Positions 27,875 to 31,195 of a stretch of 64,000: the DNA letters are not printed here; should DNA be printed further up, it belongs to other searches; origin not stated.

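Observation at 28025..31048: Single 1007-aa polypeptide containing two complete GspE/PilB-type secretion ATPase modules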

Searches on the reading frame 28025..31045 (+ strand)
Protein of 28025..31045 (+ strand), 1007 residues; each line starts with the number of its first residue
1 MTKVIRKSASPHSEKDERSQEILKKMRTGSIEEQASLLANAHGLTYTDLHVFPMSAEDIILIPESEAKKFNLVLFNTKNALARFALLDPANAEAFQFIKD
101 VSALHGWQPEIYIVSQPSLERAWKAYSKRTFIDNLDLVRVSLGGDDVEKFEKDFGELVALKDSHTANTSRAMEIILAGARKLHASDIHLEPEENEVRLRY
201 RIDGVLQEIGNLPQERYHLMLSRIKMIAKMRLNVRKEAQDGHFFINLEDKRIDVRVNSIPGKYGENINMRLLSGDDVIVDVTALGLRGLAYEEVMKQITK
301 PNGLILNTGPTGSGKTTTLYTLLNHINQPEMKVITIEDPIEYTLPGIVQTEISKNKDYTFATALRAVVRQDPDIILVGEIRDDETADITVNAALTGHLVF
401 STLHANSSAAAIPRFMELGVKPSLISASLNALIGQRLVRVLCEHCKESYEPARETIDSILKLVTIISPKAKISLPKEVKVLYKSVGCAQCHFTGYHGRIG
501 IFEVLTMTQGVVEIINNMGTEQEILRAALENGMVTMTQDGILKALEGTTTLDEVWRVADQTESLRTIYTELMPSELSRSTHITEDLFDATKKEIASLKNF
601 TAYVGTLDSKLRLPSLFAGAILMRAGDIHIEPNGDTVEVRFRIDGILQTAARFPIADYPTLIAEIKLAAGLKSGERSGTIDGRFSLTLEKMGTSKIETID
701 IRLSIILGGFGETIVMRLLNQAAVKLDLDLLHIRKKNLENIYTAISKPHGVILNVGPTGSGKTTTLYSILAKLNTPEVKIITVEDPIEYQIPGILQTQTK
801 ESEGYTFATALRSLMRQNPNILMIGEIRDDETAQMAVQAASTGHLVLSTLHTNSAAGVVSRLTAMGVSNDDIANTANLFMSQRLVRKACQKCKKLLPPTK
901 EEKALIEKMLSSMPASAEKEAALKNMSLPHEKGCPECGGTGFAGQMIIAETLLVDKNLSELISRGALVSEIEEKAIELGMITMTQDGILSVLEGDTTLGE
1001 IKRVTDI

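Call 3: search_protein_families(library=pfam, proteins=[window:28025-31045:+], max_evalue=0.01)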
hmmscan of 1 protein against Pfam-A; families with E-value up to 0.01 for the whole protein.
window:28025-31045:+ (1007 aa): 37 families (the best 25 are shown)
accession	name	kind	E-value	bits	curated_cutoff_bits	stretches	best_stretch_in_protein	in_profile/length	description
PF00437.27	T2SSE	-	7.7e-215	713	24.9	2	169-556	9-370/370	Type II/IV secretion system protein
PF20720.3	nSTAND3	-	2.2e-08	34.4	27.2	1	291-339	7-54/155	Novel STAND NTPase 3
PF25199.1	nSTAND_NTPase5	-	2.5e-08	34.3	34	1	738-792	29-85/145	Novel STAND NTPase 5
PF13401.12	AAA_22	-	3.6e-08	34.2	27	0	302-339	5-42/130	AAA domain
PF12775.13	AAA_7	-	5.5e-08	33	25.8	1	290-336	21-67/181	P-loop containing dynein motor region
PF13173.12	AAA_14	-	1.9e-07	31.6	27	0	751-861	4-105/129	AAA domain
PF00004.35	AAA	-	1.3e-06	29.3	21.2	0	753-827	2-66/131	ATPase family associated with various cellular activities (AAA)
PF04851.21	ResIII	-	1.3e-06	28.9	22.5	0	734-783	8-59/164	Type III restriction enzyme, res subunit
PF13604.12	AAA_30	-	1.3e-06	28.7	27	0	294-334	9-50/191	AAA domain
PF13191.12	AAA_16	-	5.8e-06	27.3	32.6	0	301-335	22-57/167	AAA ATPase domain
PF00005.33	ABC_tran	-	8.8e-06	26.8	25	0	755-794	17-52/137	ABC transporter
PF02492.25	cobW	-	3.9e-05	23.8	20.7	0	308-335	6-34/180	CobW/HypB/UreG, nucleotide-binding domain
PF01935.23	DUF87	-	0.00012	22.7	23.2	0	756-781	30-56/220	Helicase HerA, central domain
PF13086.12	AAA_11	-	0.00015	22.1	27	0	735-775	4-43/257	AAA domain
PF13245.12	AAA_19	-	0.00016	22.3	25.1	0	301-330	10-39/134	AAA domain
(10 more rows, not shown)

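Call 4: search_protein_families(library=ncbifam, proteins=[window:28025-31045:+], max_evalue=0.01)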
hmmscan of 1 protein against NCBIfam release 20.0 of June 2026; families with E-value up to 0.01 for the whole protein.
window:28025-31045:+ (1007 aa): 59 families (the best 25 are shown)
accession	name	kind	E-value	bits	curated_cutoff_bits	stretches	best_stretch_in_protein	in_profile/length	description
TIGR02533.1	type_II_gspE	equivalog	1.2e-254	845.4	630.25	2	62-557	4-485/486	type II secretion system ATPase GspE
TIGR02538.1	type_IV_pilB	equivalog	3.7e-247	821.5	675.65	2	16-558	28-562/564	type IV-A pilus assembly ATPase PilB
NF007755.0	PRK10436.1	equivalog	2.4e-209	695.8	617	2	161-560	78-461/465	type II secretion system protein GspE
NF053534.1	T4PilAsmATPsTfpB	equivalog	5.5e-205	682.1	850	2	170-558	203-582/584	type IV pilus assembly ATPase TfpB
NF041000.1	ATPase_ComGA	equivalog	5.2e-140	465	300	2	175-439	3-266/267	competence type IV pilus ATPase ComGA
TIGR01420.1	pilT_fam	subfamily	3.9e-97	325.6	319.1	2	172-439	2-269/343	PilT/PilU family type 4a pilus ATPase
TIGR02525.1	plasmid_TraJ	equivalog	2.6e-54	184.6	368.3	2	269-418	122-272/372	plasmid transfer ATPase TraJ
TIGR02524.1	dot_icm_DotB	equivalog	1.9e-41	142.5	463.3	2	739-886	124-280/358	Dot/Icm type IV secretion system ATPase DotB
NF058587.1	archaellum_moto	equivalog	3.2e-40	138.4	550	2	752-868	278-399/527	archaellum flagellar ATPase motor FlaI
TIGR02788.1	VirB11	equivalog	4.1e-32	111.4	249.95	2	291-420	133-267/308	P-type DNA transfer ATPase VirB11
TIGR03819.1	heli_sec_ATPase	hypoth_equivalog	7.7e-32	110.8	373.15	2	711-867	139-302/340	TadA family conjugal transfer-associated ATPase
TIGR02782.1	TrbB_P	equivalog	1.3e-30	106.7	304.55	2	294-423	128-260/303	P-type conjugative transfer ATPase TrbB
NF010469.0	PRK13894.1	subfamily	6.5e-28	98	508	2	291-445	138-293/320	conjugal transfer ATPase TrbB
NF053672.1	bindosome_BasE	exception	3.7e-25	88.6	1000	2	751-864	272-390/512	bindosome assembly system ATPase subunit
NF010407.0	PRK13833.1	subfamily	3.9e-23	82.4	499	2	737-865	133-262/323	conjugal transfer protein TrbB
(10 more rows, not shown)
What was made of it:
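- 28115..28405 (+): N1E/MshEN-like N-terminal domain (aa 31-127), present once only. The TIGR02538 PilB model alignment starts at aa 16 (call 4).
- The NCBIfam ComGA model scores above its cut-off, 465 against 300, summed over two modules (call 4). The full PilB/GspE models score higher (call 4).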
